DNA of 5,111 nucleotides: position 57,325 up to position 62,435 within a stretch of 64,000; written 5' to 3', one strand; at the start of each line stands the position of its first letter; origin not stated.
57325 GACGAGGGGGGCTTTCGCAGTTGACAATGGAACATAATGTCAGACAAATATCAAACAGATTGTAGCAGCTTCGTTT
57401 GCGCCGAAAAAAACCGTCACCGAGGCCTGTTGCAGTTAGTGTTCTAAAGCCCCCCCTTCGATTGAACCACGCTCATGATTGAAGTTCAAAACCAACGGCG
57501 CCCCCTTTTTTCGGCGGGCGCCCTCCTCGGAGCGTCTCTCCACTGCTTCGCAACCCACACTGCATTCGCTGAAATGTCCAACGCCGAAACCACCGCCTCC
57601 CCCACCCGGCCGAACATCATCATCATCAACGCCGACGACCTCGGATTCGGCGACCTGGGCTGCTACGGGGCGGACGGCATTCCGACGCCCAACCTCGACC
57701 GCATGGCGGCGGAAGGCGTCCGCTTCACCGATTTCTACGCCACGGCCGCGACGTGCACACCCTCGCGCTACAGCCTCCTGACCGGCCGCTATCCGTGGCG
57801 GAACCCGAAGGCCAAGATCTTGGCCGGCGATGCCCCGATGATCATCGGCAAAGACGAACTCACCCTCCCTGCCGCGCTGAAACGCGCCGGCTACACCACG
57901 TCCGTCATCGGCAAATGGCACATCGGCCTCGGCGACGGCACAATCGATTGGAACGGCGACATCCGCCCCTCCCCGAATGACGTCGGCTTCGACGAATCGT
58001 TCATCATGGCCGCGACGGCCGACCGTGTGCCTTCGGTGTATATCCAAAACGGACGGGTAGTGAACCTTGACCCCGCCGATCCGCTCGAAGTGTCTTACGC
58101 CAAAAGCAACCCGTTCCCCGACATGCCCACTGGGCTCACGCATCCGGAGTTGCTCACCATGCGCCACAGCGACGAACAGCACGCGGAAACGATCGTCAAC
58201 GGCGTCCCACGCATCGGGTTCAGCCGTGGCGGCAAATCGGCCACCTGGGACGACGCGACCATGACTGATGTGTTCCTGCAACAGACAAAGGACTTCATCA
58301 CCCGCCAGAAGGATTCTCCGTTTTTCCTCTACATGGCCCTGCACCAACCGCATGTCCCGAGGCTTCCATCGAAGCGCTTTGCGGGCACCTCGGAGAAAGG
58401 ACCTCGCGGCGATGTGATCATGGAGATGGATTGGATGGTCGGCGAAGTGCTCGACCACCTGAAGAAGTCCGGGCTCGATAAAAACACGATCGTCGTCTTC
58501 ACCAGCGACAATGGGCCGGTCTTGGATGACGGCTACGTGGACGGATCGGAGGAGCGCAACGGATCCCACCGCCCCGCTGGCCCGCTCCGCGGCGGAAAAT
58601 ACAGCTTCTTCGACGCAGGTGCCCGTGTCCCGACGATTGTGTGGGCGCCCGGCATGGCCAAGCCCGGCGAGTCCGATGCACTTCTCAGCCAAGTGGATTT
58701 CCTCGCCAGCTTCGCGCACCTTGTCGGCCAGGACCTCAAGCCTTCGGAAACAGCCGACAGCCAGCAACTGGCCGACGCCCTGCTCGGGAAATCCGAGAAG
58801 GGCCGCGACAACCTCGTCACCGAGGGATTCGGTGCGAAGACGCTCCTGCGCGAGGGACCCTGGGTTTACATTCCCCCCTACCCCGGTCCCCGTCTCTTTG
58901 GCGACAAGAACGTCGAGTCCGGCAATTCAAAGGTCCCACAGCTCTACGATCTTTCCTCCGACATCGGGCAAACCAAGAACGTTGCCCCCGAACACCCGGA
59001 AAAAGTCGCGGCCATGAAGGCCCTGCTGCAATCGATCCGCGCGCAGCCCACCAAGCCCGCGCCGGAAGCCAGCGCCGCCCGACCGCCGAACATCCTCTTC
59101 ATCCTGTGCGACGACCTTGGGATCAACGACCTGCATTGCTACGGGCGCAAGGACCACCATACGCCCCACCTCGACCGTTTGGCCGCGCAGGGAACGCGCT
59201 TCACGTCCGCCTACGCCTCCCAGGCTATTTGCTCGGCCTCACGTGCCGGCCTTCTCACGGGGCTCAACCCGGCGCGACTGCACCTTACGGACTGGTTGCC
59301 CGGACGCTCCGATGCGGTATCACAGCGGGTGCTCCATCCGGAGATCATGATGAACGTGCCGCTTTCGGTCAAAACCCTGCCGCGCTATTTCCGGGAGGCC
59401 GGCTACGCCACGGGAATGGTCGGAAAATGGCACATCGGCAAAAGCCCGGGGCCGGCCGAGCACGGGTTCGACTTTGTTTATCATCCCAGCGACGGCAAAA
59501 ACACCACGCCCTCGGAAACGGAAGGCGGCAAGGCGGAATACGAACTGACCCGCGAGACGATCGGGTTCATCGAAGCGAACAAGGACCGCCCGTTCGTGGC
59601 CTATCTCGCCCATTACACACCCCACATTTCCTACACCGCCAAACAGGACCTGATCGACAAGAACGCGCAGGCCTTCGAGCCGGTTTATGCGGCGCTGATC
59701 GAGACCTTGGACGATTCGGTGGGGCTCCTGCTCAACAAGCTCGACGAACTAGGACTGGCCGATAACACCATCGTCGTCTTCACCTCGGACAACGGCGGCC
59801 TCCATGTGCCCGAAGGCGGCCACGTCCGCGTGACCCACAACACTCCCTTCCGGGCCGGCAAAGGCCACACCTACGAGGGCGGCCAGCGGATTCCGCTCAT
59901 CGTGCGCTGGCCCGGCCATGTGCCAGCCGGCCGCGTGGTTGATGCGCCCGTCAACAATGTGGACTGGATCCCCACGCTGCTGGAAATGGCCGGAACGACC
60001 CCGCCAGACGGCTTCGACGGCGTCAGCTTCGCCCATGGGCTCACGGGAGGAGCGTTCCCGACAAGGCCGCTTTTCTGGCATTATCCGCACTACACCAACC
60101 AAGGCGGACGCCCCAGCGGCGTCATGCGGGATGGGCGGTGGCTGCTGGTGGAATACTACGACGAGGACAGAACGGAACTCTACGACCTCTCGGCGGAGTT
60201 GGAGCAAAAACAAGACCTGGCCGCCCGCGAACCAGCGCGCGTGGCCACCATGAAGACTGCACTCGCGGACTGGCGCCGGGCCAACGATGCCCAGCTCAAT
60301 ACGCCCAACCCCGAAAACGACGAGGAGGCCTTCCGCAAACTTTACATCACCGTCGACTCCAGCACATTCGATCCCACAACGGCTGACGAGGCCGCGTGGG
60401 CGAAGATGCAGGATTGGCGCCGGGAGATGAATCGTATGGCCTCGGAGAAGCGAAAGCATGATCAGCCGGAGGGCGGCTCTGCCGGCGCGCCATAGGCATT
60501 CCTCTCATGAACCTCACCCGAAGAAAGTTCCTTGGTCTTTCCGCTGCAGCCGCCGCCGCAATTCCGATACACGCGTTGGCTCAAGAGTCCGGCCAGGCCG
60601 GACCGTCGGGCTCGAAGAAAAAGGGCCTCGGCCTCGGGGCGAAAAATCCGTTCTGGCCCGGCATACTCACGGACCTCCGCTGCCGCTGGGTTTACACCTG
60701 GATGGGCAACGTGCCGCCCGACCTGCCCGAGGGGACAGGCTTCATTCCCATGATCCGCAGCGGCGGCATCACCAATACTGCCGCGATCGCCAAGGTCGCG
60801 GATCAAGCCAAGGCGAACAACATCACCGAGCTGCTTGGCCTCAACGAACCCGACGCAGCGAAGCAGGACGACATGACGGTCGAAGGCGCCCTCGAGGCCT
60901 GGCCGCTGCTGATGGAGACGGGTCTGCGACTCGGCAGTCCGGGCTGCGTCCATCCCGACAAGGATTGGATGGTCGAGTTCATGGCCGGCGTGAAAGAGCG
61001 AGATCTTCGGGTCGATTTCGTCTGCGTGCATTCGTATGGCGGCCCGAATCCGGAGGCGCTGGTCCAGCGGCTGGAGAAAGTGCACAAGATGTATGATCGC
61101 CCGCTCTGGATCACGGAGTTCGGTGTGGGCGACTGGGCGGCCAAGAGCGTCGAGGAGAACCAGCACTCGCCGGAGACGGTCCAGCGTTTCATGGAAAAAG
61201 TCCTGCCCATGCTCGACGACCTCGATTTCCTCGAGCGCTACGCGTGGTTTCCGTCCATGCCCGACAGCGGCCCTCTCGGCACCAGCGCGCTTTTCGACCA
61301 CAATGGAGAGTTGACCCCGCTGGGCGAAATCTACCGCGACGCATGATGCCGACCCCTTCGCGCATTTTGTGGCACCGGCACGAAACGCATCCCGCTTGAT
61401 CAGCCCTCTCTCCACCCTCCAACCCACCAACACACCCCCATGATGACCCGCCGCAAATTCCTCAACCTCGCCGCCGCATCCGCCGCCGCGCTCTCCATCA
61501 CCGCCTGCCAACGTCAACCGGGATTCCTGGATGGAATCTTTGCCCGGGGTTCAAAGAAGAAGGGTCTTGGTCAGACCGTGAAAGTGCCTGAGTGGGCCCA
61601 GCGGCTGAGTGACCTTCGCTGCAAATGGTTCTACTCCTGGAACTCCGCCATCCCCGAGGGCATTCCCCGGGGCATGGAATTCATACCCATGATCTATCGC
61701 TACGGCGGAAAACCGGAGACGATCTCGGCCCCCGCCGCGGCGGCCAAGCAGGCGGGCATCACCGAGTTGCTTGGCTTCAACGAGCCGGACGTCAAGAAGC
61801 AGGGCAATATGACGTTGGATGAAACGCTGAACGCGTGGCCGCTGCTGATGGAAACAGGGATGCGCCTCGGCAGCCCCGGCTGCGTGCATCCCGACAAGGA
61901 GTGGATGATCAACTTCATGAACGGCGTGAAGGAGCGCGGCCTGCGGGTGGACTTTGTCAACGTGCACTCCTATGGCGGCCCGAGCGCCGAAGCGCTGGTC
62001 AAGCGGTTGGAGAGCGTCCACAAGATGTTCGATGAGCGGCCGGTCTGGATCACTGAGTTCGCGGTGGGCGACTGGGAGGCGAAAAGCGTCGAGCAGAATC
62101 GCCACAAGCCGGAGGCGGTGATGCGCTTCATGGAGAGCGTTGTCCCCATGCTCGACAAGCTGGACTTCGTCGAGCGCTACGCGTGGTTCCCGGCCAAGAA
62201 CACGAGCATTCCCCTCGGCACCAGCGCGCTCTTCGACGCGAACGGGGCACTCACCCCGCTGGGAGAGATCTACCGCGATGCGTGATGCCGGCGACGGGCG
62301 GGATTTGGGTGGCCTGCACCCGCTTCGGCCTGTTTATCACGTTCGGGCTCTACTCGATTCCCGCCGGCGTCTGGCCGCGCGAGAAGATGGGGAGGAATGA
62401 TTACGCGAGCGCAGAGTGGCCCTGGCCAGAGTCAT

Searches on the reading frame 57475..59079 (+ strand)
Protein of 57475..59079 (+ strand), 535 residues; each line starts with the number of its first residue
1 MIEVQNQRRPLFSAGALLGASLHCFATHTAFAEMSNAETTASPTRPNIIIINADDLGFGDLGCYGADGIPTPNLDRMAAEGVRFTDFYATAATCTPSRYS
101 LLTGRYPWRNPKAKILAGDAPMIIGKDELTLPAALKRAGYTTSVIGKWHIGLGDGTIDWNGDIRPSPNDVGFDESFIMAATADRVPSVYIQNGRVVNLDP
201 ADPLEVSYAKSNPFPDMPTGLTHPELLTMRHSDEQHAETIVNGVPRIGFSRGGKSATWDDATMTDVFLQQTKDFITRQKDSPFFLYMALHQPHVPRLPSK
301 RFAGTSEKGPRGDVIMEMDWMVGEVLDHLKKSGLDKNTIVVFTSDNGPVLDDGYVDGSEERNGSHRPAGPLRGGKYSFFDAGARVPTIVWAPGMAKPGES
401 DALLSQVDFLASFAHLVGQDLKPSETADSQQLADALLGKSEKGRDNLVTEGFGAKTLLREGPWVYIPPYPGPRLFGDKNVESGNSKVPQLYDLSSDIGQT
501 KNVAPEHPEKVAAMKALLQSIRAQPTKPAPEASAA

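Call 48: search_solved_structures(query=window:57475-59079:+, max_evalue=1e-15)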
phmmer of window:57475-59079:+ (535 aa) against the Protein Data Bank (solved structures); distinct sequences matched with E-value up to 1e-15: 59.
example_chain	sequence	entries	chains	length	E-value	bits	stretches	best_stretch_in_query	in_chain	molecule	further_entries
7ozc_AAA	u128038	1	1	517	1.8e-159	535.3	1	42-515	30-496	Arylsulfatase A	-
9bas_B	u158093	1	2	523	4.2e-156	524.1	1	37-524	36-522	S1_15A sulfatase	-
7oze_AAA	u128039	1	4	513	3.6e-153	514.5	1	39-521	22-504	Putative secreted sulfatase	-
6s20_C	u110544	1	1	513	1.3e-149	502.7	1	40-523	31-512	N-acetylgalactosamine-6-O-sulfatase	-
7p26_AAA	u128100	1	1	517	5.1e-146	490.8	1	37-524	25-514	Putative arylsulfatase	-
9bau_A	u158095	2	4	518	1.8e-144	485.7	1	32-525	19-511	S1_15B sulfatase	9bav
9s7x_A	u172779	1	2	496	2.7e-143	481.8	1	47-526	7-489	Sulfatase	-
9s85_A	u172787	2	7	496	7.8e-142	477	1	47-526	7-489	Sulfatase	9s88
1e2s_P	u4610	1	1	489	4.3e-53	184.2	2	46-154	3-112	Arylsulfatase A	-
1e1z_P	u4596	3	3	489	5.3e-53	183.9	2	46-154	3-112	Arylsulfatase A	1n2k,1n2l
1e3c_P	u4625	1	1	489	5.7e-53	183.8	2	46-154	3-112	Arylsulfatase A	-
1auk_A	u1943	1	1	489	1.3e-52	182.5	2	46-154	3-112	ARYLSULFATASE A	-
1e33_P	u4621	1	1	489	1.5e-52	182.4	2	46-154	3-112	Arylsulfatase A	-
4fdi_A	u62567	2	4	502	1.1e-51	179.5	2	260-432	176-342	N-acetylgalactosamine-6-sulfatase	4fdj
8eg3_A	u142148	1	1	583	5.8e-50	173.8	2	38-153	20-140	Steryl-sulfatase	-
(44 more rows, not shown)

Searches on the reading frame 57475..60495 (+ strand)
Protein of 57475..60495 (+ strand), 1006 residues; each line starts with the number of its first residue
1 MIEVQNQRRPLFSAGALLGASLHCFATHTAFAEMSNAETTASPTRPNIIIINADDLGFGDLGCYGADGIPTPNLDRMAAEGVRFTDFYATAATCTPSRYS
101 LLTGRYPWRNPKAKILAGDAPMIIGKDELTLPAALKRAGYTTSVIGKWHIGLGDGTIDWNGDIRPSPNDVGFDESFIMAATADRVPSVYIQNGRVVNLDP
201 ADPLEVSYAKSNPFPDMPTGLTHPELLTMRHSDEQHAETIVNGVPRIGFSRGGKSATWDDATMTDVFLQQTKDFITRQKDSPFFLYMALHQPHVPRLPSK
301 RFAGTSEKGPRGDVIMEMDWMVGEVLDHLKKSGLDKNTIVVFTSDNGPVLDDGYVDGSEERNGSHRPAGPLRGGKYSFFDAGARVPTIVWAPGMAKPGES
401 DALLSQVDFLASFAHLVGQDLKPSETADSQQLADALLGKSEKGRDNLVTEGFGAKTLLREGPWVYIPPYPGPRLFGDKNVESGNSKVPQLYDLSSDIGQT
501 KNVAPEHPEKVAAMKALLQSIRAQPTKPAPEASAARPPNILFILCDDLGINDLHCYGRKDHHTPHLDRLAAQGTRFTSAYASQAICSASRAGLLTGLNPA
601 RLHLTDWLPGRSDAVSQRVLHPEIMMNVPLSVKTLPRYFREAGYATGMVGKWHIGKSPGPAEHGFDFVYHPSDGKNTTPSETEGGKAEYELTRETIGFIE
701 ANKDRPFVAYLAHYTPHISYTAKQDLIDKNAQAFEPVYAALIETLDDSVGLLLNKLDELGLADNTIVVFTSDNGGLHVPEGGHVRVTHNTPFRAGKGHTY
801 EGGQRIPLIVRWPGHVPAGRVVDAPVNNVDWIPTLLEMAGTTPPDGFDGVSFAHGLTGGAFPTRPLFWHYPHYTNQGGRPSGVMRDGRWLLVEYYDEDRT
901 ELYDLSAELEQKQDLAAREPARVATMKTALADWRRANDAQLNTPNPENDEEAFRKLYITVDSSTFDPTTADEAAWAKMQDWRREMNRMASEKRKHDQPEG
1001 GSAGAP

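Call 8: search_protein_families(library=pfam, proteins=[window:57475-60495:+])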
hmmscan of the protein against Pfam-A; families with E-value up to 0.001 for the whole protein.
window:57475-60495:+ (1006 aa): 4 families
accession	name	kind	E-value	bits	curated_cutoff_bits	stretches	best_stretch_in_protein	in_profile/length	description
PF00884.28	Sulfatase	-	1.5e-117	392.6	25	2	538-840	1-300/301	Sulfatase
PF16347.10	SGSH_C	-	1.1e-18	68.2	29.3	1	798-916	10-132/154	N-sulphoglucosamine sulphohydrolase, C-terminal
PF01663.27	Phosphodiest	-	4.5e-17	63.1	23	1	543-814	4-256/342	Type I phosphodiesterase / nucleotide pyrophosphatase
PF02995.22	DUF229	-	0.00077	18.7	25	0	738-774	306-342/496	Protein of unknown function (DUF229)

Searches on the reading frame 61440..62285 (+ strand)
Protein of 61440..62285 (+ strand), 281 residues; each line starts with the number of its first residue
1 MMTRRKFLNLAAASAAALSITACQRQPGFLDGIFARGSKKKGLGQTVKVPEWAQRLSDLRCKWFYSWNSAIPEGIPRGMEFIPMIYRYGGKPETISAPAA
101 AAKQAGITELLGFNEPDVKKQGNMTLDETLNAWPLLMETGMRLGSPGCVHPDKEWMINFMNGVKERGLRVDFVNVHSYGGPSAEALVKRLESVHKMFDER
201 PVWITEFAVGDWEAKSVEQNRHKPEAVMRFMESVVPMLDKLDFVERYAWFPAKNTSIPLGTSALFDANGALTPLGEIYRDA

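Call 8: search_protein_families(library=pfam, proteins=[window:61440-62285:+])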
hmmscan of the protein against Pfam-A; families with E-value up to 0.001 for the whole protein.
window:61440-62285:+ (281 aa): 1 family
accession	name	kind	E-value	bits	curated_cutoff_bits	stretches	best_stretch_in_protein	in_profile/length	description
PF11790.14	Glyco_hydro_cc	-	2.2e-46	158.8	21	1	58-278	17-237/237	Glycosyl hydrolase catalytic core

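Call 39: search_solved_structures(query=window:61440-62285:+, max_evalue=1)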
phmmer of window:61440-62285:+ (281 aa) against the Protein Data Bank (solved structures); distinct sequences matched with E-value up to 1: 20.
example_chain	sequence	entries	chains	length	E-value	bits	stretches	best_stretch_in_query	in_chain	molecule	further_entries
6uaq_A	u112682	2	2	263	1.1e-40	143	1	40-261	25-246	Glyco_hydro_cc domain-containing protein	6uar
6ufl_A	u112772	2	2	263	2.8e-40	141.6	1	40-261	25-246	Glyco_hydro_cc domain-containing protein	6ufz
6uas_A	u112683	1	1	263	7.5e-40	140.2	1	40-261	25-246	Glycoside Hydrolase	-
6uat_A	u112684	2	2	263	7.5e-40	140.2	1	40-261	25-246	Glyco_hydro_cc domain-containing protein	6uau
6ub0_A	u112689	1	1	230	7e-16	61.6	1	62-254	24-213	Glyco_hydro_cc domain-containing protein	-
6uay_A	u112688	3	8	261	9.1e-16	61.2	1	62-254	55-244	GLYCOSIDE HYDROLASE | Glyco_hydro_cc domain-containing protein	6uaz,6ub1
6uax_A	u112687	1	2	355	3.6e-14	56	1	60-279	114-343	Hypothetical serine rich protein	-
6uaw_A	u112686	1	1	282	1.7e-13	53.7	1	35-278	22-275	Glyco_hydro_cc domain-containing protein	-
6uav_A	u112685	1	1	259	3.7e-13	52.6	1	39-278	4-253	Glyco_hydro_cc domain-containing protein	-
6ub7_A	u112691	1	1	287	1.1e-11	47.9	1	62-278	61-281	Glyco_hydro_cc domain-containing protein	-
8j3x_A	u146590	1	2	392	6.8e-11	45.2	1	58-279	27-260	Putative polysaccharide-binding protein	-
8j3y_A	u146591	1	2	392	1.7e-10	43.9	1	58-279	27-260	Putative polysaccharide-binding protein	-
6ubc_A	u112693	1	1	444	9.4e-10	41.5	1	60-279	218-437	Glyco_hydro_cc domain-containing protein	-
6ub8_A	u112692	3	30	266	9.2e-05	25.1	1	66-209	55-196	Glyco_hydro_cc domain-containing protein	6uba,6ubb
6ub2_A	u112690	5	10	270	0.0028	20.2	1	64-256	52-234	Endo-beta-1,3-glucanase | glycoside hydrolase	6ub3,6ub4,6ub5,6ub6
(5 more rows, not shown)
